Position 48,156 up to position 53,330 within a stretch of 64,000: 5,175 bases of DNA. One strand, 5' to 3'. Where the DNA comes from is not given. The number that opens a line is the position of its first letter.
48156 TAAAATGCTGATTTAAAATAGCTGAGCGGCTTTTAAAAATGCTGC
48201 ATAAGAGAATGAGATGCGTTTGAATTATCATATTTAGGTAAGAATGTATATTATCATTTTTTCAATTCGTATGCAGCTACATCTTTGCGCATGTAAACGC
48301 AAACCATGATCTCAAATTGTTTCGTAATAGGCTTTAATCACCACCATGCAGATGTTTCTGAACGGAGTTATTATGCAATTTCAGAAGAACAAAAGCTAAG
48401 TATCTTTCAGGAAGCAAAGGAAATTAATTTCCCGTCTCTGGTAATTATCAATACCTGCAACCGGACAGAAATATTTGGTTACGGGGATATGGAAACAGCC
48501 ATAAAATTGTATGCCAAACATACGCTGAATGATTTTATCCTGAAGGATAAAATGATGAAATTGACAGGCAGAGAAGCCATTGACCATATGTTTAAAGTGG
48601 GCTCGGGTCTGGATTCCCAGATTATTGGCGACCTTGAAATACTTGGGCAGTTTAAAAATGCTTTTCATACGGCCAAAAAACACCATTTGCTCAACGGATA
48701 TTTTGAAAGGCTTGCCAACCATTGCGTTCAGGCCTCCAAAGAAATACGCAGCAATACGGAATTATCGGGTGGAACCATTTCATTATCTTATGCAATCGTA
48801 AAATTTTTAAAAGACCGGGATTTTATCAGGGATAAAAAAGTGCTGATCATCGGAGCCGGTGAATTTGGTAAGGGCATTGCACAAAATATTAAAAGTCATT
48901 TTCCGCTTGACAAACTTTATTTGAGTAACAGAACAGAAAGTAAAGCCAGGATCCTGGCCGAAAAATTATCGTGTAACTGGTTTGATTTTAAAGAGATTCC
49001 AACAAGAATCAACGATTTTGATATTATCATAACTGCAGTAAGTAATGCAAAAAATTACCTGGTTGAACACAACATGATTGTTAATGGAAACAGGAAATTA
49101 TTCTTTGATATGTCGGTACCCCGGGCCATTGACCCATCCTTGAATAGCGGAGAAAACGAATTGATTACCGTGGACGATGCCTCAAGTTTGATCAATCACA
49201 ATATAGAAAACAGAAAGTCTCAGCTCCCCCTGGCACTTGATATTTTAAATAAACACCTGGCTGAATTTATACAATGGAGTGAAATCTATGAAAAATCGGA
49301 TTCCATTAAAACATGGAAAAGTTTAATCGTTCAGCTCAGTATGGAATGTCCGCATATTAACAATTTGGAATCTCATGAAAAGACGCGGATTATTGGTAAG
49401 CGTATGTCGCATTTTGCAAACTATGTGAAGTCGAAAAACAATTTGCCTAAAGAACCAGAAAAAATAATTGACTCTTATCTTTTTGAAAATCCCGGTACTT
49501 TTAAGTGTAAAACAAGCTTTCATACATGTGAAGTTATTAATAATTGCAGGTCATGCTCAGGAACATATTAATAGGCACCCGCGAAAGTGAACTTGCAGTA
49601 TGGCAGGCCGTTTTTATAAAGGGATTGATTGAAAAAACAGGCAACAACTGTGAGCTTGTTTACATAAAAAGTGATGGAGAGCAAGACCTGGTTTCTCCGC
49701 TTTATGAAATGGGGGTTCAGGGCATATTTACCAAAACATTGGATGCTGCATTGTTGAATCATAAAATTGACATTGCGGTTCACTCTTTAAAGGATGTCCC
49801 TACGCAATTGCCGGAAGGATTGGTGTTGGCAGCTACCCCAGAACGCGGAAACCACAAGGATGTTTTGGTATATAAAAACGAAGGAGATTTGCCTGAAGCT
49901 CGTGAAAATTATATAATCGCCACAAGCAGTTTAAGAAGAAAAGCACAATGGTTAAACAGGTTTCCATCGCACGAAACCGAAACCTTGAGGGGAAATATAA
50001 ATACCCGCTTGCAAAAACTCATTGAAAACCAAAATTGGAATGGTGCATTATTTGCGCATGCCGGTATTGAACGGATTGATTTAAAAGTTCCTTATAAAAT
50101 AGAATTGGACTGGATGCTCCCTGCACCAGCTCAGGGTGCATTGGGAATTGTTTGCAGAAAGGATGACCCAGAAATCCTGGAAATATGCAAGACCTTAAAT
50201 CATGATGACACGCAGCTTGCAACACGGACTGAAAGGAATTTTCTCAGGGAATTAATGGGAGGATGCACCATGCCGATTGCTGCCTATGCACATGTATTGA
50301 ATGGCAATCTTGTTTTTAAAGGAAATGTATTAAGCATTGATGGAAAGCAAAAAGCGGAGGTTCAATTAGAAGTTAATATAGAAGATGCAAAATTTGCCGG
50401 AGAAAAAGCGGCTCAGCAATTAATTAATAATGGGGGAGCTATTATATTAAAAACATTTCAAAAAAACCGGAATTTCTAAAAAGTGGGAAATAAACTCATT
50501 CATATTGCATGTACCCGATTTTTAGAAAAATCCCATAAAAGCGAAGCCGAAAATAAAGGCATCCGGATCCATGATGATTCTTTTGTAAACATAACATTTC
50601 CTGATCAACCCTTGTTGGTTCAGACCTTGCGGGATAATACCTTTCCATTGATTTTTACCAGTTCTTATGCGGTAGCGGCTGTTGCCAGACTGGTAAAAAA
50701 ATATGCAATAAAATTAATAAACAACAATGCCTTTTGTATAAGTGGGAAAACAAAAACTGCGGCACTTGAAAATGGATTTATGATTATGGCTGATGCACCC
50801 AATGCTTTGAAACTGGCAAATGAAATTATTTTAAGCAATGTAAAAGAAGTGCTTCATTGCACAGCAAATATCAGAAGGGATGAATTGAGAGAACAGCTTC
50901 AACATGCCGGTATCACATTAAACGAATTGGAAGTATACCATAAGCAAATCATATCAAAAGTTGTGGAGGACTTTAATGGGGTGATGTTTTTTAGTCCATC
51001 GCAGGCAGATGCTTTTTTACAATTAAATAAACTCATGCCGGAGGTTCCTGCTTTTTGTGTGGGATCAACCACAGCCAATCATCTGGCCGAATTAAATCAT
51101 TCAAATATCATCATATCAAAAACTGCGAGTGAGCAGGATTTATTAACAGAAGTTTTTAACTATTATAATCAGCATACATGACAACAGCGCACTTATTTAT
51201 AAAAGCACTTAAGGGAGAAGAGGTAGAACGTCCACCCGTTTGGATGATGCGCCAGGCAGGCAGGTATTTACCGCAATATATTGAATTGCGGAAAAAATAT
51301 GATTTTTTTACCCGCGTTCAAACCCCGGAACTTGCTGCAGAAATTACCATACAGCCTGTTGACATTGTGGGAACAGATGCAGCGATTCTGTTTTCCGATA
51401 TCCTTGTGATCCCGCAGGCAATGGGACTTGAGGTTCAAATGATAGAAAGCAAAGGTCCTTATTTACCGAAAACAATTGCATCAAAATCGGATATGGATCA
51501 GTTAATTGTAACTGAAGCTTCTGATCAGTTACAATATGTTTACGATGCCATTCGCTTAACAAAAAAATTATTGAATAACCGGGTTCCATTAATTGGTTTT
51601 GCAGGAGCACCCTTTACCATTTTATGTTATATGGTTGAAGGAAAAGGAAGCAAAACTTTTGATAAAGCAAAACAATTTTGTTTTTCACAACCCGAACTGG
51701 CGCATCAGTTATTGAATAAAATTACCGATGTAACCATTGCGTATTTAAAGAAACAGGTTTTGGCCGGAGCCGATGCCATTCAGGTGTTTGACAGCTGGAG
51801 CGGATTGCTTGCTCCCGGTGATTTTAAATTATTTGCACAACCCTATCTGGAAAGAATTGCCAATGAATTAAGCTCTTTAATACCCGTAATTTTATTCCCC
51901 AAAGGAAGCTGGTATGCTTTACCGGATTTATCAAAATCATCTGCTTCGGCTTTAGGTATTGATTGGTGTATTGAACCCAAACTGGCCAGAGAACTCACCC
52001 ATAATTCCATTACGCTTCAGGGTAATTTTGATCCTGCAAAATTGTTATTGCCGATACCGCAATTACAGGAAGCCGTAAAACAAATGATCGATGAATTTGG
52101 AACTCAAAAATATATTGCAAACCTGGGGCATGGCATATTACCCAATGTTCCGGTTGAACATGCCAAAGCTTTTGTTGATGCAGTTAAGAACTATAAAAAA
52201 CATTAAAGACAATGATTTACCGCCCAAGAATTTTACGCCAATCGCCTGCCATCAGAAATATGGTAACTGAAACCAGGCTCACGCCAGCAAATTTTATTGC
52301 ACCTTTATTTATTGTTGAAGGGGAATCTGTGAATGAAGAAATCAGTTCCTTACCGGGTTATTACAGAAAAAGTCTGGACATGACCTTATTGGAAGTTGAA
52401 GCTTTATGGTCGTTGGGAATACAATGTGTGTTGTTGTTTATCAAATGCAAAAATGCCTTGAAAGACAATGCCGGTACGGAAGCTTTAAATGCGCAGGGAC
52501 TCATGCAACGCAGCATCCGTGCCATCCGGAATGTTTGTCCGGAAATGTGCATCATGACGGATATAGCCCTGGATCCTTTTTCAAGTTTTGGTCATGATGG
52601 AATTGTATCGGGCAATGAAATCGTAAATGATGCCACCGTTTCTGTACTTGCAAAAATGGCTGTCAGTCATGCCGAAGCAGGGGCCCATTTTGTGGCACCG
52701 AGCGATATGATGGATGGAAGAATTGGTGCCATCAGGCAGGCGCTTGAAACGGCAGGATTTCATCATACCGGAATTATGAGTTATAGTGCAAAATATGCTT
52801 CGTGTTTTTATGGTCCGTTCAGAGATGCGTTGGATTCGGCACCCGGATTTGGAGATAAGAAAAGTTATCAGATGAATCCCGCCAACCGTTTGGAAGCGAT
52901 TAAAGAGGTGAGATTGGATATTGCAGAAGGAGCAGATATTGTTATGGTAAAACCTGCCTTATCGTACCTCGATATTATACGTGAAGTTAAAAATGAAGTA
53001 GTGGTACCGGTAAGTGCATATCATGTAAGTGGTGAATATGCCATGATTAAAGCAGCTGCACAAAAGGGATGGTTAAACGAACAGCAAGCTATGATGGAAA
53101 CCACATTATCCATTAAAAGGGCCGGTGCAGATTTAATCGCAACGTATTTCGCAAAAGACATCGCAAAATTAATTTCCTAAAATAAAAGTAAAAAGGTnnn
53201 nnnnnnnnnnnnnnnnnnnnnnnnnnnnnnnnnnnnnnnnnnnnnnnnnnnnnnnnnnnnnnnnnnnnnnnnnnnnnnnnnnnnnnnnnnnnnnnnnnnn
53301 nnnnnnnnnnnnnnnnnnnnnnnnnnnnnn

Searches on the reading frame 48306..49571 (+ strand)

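Call 29: search_protein_families(library=pfam, proteins=[window:48306-49571:+])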
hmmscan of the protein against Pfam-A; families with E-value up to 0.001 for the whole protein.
window:48306-49571:+ (421 aa): 3 families
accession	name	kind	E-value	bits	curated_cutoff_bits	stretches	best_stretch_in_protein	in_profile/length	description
PF05201.20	GlutR_N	-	1.4e-33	116.2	27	1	8-151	1-151/151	Glutamyl-tRNAGlu reductase, N-terminal domain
PF01488.26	Shikimate_DH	-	1.6e-22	80.5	24.3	1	174-291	10-134/138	Shikimate / quinate 5-dehydrogenase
PF03435.24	Sacchrp_dh_NADP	-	0.00012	22.8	25.1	1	179-230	1-50/129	Saccharopine dehydrogenase NADP binding domain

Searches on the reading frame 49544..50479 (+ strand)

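Call 78: search_protein_families(library=pfam, proteins=[window:49544-50479:+])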
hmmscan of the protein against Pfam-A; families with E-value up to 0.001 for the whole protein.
window:49544-50479:+ (311 aa): 2 families
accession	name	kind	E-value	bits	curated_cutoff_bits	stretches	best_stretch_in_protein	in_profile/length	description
PF01379.25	Porphobil_deam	-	3e-68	229.9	22.1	1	8-212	1-206/207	Porphobilinogen deaminase, dipyromethane cofactor binding domain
PF03900.20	Porphobil_deamC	-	3.1e-15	56.7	26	1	227-294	4-73/74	Porphobilinogen deaminase, C-terminal domain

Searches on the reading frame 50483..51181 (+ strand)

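Call 78: search_protein_families(library=pfam, proteins=[window:50483-51181:+])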
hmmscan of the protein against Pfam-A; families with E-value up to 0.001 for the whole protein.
window:50483-51181:+ (232 aa): 1 family
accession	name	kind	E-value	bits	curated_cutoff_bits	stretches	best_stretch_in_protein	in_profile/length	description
PF02602.20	HEM4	-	6e-26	91.4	27.5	1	23-221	8-230/231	Uroporphyrinogen-III synthase HemD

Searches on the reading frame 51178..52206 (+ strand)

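Call 78: search_protein_families(library=pfam, proteins=[window:51178-52206:+])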
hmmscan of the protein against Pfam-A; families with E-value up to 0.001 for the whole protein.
window:51178-52206:+ (342 aa): 1 family
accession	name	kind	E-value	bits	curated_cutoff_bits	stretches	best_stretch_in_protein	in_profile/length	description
PF01208.23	URO-D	-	4.2e-130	434.2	23.9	1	3-339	2-346/346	Uroporphyrinogen decarboxylase (URO-D)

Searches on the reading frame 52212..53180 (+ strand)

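Call 78: search_protein_families(library=pfam, proteins=[window:52212-53180:+])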
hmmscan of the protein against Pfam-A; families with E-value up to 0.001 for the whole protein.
window:52212-53180:+ (322 aa): 1 family
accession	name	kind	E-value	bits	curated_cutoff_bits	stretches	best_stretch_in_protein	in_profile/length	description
PF00490.27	ALAD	-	2e-142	474.5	24.6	1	3-319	2-316/317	Delta-aminolevulinic acid dehydratase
